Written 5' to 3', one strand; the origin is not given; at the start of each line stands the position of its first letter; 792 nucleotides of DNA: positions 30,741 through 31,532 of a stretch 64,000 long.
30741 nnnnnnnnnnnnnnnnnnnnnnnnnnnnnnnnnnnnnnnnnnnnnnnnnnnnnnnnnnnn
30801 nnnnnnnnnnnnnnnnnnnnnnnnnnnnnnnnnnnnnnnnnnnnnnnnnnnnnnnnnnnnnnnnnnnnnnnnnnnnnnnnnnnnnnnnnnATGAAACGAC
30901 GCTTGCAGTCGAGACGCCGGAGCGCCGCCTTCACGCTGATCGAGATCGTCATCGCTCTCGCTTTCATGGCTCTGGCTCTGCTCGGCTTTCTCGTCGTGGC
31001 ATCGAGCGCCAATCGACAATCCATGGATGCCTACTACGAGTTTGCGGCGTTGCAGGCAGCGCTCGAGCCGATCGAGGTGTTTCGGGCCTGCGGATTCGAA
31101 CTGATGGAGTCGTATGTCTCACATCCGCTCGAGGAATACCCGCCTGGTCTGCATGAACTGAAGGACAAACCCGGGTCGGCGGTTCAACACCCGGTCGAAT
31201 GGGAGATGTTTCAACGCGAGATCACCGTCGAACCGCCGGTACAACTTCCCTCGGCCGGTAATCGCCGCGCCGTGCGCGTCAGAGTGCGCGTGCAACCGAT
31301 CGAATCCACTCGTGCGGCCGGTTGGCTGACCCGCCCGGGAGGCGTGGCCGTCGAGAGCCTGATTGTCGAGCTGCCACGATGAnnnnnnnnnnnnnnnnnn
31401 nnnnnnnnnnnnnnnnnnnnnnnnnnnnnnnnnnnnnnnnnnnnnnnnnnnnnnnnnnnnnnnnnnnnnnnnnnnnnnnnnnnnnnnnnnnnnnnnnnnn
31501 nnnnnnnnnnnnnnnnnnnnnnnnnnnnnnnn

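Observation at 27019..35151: Co-directional string coupling ECF sigma/anti-sigma, a large TM protein, two prepilin-like proteins and a HAMP-PP2C sensor phosphatase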

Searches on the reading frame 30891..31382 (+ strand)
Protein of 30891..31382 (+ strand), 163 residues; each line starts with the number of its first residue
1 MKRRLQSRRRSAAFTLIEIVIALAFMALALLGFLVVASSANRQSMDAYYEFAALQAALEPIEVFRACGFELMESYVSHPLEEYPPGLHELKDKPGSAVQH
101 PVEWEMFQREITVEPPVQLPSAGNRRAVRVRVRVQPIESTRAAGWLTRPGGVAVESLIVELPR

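Call 4: search_protein_families(library=pfam, max_evalue=0.01, proteins=[window:30891-31382:+])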
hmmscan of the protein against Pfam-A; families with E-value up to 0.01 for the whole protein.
window:30891-31382:+ (163 aa): 1 family
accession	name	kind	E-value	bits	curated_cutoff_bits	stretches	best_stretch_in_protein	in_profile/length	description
PF07963.17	N_methyl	-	0.0019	18.2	21.2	0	8-32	1-25/27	Prokaryotic N-terminal methylation motif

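Call 8: search_protein_families(library=ncbifam, max_evalue=0.01, proteins=[window:30891-31382:+])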
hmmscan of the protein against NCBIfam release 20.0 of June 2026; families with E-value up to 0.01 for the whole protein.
window:30891-31382:+ (163 aa): 2 families
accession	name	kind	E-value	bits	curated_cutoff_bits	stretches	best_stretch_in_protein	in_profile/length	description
TIGR02523.1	type_IV_pilV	equivalog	0.00028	21.4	52.2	1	13-66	3-56/139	type IV pilus modification protein PilV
NF047828.1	T3SSXpsI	equivalog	0.00087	19.3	150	1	13-49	3-39/132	type II secretion system protein XpsI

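Call 51: find_related_loci(query=A6, collection=genome_contigs, flank=10000)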
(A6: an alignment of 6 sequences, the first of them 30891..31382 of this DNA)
Query A6 (163 aa) in genome_contigs; peptide patterns used: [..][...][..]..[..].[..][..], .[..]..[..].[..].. (x = any residue, [..] = any of these).
98 stretches matched a pattern; 15 encode a relative of the query (tblastn E <= 1e-3); 15 distinct loci.
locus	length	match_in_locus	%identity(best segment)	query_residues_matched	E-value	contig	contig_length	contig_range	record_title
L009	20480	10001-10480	45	4-162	4e-42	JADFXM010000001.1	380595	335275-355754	MAG: Candidatus Riflebacteria bacterium isolate nDJH14bin3 nDJH14_bin3_NODE_1_length_380595_cov_143.543378, whole genome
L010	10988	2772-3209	45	14-163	4e-36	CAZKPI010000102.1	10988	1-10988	MAG TPA_asm: uncultured bacterium isolate binchicken_co135_42 genome assembly, contig: NODE_7904_length_10988_cov_3.6016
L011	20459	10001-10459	39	3-162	1e-31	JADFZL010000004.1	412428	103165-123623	MAG: Candidatus Riflebacteria bacterium isolate nHGRbin4 nHGR_bin4_NODE_4_length_412428_cov_23.050616, whole genome shot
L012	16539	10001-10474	38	4-163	1e-31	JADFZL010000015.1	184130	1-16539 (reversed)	MAG: Candidatus Riflebacteria bacterium isolate nHGRbin4 nHGR_bin4_NODE_15_length_184130_cov_19.352016, whole genome sho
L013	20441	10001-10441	44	10-163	1e-30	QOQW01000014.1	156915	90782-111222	MAG: Candidatus Ozemobacter sibiricus isolate BY5 NODE_102, whole genome shotgun sequence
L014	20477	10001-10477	48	2-163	2e-30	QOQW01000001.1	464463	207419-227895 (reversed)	MAG: Candidatus Ozemobacter sibiricus isolate BY5 NODE_12, whole genome shotgun sequence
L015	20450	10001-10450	42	10-163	7e-29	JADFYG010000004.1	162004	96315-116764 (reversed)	MAG: Candidatus Riflebacteria bacterium isolate nDJH6bin19 nDJH6_bin19_NODE_4_length_162004_cov_10.242029, whole genome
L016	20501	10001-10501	35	2-163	2e-27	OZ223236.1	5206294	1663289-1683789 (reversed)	MAG: Candidatus Ozemobacteraceae bacterium isolate 4ee0fdf2-fbb4-4151-bfa0-813162405533 genome assembly, chromosome: 2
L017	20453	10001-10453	46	4-163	4e-27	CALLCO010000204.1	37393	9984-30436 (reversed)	MAG: Candidatus Ozemobacteraceae bacterium isolate N1_Bin_METABAT__69_1 genome assembly, contig: c_000002939249, whole g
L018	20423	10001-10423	36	13-163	2e-24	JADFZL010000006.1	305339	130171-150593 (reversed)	MAG: Candidatus Riflebacteria bacterium isolate nHGRbin4 nHGR_bin4_NODE_6_length_305339_cov_24.309005, whole genome shot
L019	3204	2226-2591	41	36-162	4e-24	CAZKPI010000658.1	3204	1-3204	MAG TPA_asm: uncultured bacterium isolate binchicken_co135_42 genome assembly, contig: NODE_24845_length_3204_cov_3.5827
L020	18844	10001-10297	39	13-111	3e-21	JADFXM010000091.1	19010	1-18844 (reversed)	MAG: Candidatus Riflebacteria bacterium isolate nDJH14bin3 nDJH14_bin3_NODE_91_length_19010_cov_80.389610, whole genome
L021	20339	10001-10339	42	45-162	4e-21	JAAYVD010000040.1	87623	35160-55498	MAG: Candidatus Riflebacteria bacterium isolate AS27yjCOA_28 46150_AS27, whole genome shotgun sequence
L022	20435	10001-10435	30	1-158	4e-21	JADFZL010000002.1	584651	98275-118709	MAG: Candidatus Riflebacteria bacterium isolate nHGRbin4 nHGR_bin4_NODE_2_length_584651_cov_21.415636, whole genome shot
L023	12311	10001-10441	38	13-163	5e-31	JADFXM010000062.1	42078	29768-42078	MAG: Candidatus Riflebacteria bacterium isolate nDJH14bin3 nDJH14_bin3_NODE_62_length_42078_cov_83.876189, whole genome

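Call 57: search_protein_families(library=pfam, max_evalue=0.001, proteins=[L016:17090-19471:-, L020:1925-4327:-, L015:1-1677:+, L021:14492-16003:+, L021:15996-17891:+, L018:5283-7019:+, L018:4744-5286:+])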
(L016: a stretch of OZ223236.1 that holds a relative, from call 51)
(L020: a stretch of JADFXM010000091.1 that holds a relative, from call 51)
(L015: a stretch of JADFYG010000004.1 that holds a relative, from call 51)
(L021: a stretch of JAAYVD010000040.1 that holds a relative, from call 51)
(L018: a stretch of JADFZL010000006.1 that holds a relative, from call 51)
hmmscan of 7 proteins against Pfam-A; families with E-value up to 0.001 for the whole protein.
L016:17090-19471:- (793 aa): 7 families
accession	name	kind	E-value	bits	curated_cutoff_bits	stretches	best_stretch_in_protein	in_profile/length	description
PF01590.32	GAF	-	1.8e-34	119.5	22.4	2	239-373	3-133/133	GAF domain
PF00211.25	Guanylate_cyc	-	3.4e-27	95.7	21.9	1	531-705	6-174/183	Adenylate and Guanylate cyclase catalytic domain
PF13185.12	GAF_2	-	4.9e-24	85.5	28.6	2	70-206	4-135/136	GAF domain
PF13492.12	GAF_3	-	1.6e-16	61.3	27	2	239-375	3-129/129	GAF domain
PF13426.13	PAS_9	-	1.3e-07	32.3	27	1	398-499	2-102/103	PAS domain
PF08448.16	PAS_4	-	1.8e-07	31.8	23.1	1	393-502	1-109/110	PAS fold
PF00989.32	PAS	-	2.1e-06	28.2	22.6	1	390-497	4-112/113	PAS fold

L020:1925-4327:- (800 aa): 5 families
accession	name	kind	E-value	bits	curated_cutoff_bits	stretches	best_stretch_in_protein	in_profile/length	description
PF00437.27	T2SSE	-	2.8e-118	395.2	24.9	1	398-795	3-369/370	Type II/IV secretion system protein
PF05157.20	MshEN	-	1.6e-10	41.3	23.1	1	267-344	9-86/90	MshEN domain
PF01590.32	GAF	-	1e-08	36.3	22.4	1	49-191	5-133/133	GAF domain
PF13185.12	GAF_2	-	1.4e-07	32.3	28.6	1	48-191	6-135/136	GAF domain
PF13492.12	GAF_3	-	0.00069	20.5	27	0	56-192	12-128/129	GAF domain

L015:1-1677:+ (558 aa): 9 families
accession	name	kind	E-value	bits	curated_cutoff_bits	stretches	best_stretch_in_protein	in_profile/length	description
PF00211.25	Guanylate_cyc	-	2.1e-27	96.3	21.9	1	298-477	7-179/183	Adenylate and Guanylate cyclase catalytic domain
PF01590.32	GAF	-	9.5e-19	68.7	22.4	1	2-136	3-133/133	GAF domain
PF08448.16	PAS_4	-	6e-11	43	23.1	1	156-267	1-110/110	PAS fold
PF13492.12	GAF_3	-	9.4e-11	42.7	27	1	1-138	2-129/129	GAF domain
PF13426.13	PAS_9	-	2.4e-10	41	27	1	161-264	2-103/103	PAS domain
PF13185.12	GAF_2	-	4.9e-10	40.2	28.6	1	1-137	4-136/136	GAF domain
PF00989.32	PAS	-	8.6e-09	35.8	22.6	1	152-262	3-113/113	PAS fold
PF13188.13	PAS_8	-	2.1e-07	31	21.8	1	151-204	2-55/65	PAS domain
PF13596.12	PAS_10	-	4.3e-07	31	22.1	1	152-263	1-106/106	PAS domain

L021:14492-16003:+ (503 aa): 2 families
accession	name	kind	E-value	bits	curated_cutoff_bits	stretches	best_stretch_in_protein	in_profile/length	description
PF00211.25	Guanylate_cyc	-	2e-24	86.7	21.9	1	307-481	5-176/183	Adenylate and Guanylate cyclase catalytic domain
PF05226.16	CHASE2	-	2.5e-06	27.7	26.3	1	139-210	181-256/257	CHASE2 domain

L021:15996-17891:+ (631 aa): 5 families
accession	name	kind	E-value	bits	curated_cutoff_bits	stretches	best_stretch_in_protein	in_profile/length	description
PF13487.12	HD_5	-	5.9e-38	130.7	27.2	1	333-497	2-169/170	HD domain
PF01590.32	GAF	-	3.7e-24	86.2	22.4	1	173-314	1-133/133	GAF domain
PF01966.28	HD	-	3.7e-20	72.8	22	1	347-467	3-116/116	HD domain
PF13185.12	GAF_2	-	4.5e-19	69.4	28.6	1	172-315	2-136/136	GAF domain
PF13492.12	GAF_3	-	2.3e-15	57.6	27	1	173-316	1-129/129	GAF domain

L018:5283-7019:+ (578 aa): 0 families

L018:4744-5286:+ (180 aa): 1 family
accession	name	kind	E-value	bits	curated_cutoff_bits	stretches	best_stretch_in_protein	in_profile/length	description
PF14728.12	PTHB1_GAE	-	0.00011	23.1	27.4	1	61-130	8-75/88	PTHB1 GAE domain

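Call 61: search_solved_structures(query=A9, max_evalue=10)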
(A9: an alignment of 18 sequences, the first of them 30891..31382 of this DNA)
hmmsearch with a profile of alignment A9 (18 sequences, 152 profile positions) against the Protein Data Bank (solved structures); distinct sequences matched with E-value up to 10: 4.
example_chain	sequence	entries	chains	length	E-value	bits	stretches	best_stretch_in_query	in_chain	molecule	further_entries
5g23_A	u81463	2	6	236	0.089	15.9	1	3-34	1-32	TYPE-IV LIKE PILIN TTHA1219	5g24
1b70_A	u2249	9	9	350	0.29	14.2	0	51-68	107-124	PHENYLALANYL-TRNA SYNTHETASE | PROTEIN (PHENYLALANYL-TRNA SYNTHETASE) | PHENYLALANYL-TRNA SYNTHETASE ALPHA CHAIN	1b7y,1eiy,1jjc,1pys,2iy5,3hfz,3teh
9egp_A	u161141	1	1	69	0.41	13.8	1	3-28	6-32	Geopilin domain 1 protein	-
7tgg_A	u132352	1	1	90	0.6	13.2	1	3-23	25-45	Geopilin domain 1 protein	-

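Call 74: find_related_loci(query=A6, collection=metagenome_contigs, flank=10000)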
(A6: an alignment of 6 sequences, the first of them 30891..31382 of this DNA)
Query A6 (163 aa) in metagenome_contigs; peptide patterns used: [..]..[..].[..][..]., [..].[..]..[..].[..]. (x = any residue, [..] = any of these).
289 stretches matched a pattern; 31 encode a relative of the query (tblastn E <= 1e-3); 31 distinct loci.
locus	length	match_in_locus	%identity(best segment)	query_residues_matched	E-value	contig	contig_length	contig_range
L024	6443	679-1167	82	1-163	4e-83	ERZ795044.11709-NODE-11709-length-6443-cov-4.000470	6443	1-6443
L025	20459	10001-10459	63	8-163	2e-60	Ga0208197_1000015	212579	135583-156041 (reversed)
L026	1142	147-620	37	5-163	1e-29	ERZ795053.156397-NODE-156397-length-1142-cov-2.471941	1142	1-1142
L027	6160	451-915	36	8-163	6e-27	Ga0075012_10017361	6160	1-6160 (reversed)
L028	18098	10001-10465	35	8-163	1e-26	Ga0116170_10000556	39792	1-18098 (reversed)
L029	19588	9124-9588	35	8-163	1e-26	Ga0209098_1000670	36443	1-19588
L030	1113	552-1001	34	13-163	4e-27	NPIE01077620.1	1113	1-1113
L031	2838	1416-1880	36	8-163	2e-26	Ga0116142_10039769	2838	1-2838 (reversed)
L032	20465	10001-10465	36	8-163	4e-26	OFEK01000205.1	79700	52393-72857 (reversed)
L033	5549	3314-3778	36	8-163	4e-26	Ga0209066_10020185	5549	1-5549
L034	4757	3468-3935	36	8-163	3e-26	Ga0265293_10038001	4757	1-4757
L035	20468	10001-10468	35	7-163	5e-26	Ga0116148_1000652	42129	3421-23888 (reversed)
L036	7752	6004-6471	36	8-163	2e-25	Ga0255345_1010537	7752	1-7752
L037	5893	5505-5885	42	9-142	1e-24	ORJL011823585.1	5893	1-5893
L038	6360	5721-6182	33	2-162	2e-21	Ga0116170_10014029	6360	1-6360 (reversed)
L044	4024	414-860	31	10-163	2e-19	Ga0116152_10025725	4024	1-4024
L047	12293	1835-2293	29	5-162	1e-16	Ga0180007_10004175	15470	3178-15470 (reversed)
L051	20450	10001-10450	32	8-162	2e-20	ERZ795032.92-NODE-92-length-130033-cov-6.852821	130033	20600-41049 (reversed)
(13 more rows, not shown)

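Call 82: search_protein_families(library=pfam, alignment_id=A9, max_evalue=1)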
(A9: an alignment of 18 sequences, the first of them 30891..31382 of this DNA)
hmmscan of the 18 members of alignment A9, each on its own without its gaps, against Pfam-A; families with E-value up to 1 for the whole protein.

A. member 1, window:30891-31382:+ (163 aa): 2 families
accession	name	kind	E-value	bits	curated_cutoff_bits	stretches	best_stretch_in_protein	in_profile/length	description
PF07963.17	N_methyl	-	0.0019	18.2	21.2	1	8-32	1-25/27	Prokaryotic N-terminal methylation motif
PF00115.25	COX1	-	0.086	12.1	34.8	1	3-68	373-433/436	Cytochrome C and Quinol oxidase polypeptide I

B. families by the number of members that match (of 18 scanned): 11 families
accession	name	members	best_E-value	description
PF07963.17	N_methyl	17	1e-08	Prokaryotic N-terminal methylation motif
PF20214.3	DUF6574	3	0.0024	Family of unknown function (DUF6574)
PF13786.12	DUF4179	1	0.049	Domain of unknown function (DUF4179)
PF16362.10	YaiA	1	0.062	YaiA protein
PF10171.14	Tim29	1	0.065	Translocase of the Inner Mitochondrial membrane 29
PF07379.16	DUF1494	1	0.085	Protein of unknown function (DUF1494)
PF00115.25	COX1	1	0.086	Cytochrome C and Quinol oxidase polypeptide I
PF05324.18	Sperm_Ag_HE2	1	0.095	Sperm antigen HE2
PF20456.3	DUF6709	1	0.12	Family of unknown function (DUF6709)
PF01616.22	Orbi_NS3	1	0.18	Orbivirus NS3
PF13533.13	Biotin_lipoyl_2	1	0.29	Biotin-lipoyl like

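Call 84: list_cluster_members(proteins=[L024:1167-1907:+, L031:1880-2632:+, L028:10465-11217:+, L035:10468-11214:+, L015:10440-11291:+, L036:6471-7196:+, L044:863-1600:+, L047:2299-2997:+, L018:2866-3708:+, L020:10725-11447:+])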
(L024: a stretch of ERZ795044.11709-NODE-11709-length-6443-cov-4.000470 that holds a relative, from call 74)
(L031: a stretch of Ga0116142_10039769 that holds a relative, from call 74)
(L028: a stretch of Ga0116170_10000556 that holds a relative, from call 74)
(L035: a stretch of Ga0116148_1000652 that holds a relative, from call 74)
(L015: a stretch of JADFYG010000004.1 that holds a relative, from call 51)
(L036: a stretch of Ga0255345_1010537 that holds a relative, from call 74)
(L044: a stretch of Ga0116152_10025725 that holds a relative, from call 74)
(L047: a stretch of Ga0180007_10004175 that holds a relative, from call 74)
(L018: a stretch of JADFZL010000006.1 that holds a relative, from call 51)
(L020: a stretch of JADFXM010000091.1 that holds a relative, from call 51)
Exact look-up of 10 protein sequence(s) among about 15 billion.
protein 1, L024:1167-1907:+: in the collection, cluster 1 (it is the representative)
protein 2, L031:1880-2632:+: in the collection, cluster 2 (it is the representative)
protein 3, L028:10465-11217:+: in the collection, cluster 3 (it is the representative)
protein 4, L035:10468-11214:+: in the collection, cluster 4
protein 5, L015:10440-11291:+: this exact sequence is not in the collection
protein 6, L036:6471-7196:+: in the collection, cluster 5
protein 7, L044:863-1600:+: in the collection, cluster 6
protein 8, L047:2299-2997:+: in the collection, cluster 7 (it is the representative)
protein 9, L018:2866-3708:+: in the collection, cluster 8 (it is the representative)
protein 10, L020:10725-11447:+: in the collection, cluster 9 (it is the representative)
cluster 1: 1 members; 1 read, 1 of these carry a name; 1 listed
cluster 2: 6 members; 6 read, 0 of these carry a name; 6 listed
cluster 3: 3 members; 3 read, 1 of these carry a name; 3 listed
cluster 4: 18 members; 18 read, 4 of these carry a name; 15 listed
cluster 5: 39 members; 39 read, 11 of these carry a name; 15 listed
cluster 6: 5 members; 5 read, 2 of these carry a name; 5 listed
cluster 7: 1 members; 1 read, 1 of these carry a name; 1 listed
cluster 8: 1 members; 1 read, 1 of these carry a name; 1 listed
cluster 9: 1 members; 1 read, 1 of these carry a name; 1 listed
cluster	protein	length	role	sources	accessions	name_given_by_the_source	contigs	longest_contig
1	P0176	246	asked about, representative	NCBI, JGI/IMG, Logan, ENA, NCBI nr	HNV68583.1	MAG TPA: prepilin-type N-terminal cleavage/methylation domain-containing protein ... | prepilin-type N-terminal cleavage/methylation domain-containing protein [Candidatus ...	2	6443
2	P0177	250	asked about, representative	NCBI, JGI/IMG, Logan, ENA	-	-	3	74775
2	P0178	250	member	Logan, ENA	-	-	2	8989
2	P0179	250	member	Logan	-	-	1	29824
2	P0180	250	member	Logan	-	-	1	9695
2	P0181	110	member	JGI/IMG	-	-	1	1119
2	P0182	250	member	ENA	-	-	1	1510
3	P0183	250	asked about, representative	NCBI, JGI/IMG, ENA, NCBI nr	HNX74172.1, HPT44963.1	MAG TPA: type II secretion system protein [Candidatus Rifleibacterium sp.] | type II secretion system protein [Candidatus Rifleibacterium sp.]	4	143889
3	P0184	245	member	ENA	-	-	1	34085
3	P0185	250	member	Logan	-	-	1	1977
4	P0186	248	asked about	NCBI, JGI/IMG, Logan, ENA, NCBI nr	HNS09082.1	MAG TPA: prepilin-type N-terminal cleavage/methylation domain-containing protein ... | prepilin-type N-terminal cleavage/methylation domain-containing protein [Candidatus ...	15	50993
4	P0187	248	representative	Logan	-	-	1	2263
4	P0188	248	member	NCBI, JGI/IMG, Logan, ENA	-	hypothetical protein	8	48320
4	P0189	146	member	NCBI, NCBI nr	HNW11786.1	MAG TPA: prepilin-type N-terminal cleavage/methylation domain-containing protein, partial ... | prepilin-type N-terminal cleavage/methylation domain-containing protein [Candidatus ...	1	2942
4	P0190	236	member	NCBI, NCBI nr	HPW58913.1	MAG TPA: prepilin-type N-terminal cleavage/methylation domain-containing protein, partial ... | prepilin-type N-terminal cleavage/methylation domain-containing protein [Candidatus ...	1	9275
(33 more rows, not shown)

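Call 89: search_protein_families(library=pfam, max_evalue=0.001, proteins=[L016:1119-4016:-, L016:11385-13079:+])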
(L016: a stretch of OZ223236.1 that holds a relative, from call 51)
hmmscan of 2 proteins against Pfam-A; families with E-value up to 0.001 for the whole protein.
L016:1119-4016:- (965 aa): 2 families
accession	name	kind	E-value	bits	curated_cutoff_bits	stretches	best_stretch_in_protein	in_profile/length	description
PF00211.25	Guanylate_cyc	-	6.2e-13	49.2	21.9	1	789-945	10-158/183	Adenylate and Guanylate cyclase catalytic domain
PF00672.30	HAMP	-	1.4e-09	38.5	25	1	709-753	5-49/53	HAMP domain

L016:11385-13079:+ (564 aa): 5 families
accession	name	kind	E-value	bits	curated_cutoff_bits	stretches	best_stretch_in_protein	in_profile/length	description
PF01442.23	Apolipoprotein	-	2.2e-09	37.8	90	1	140-308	13-173/190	Apolipoprotein A1/A4/E domain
PF07464.16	ApoLp-III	-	5e-07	30.4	36.3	2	84-210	16-141/146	Apolipophorin-III precursor (apoLp-III)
PF04513.17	Baculo_PEP_C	-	1.6e-05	25.4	38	0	274-342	23-91/140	Baculovirus polyhedron envelope protein, PEP, C terminus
PF09769.14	ApoO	-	1.6e-05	25.3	31.4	0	149-206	11-68/131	Apolipoprotein O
PF00038.26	Filament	-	5.6e-05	23.4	40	0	135-271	149-281/313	Intermediate filament protein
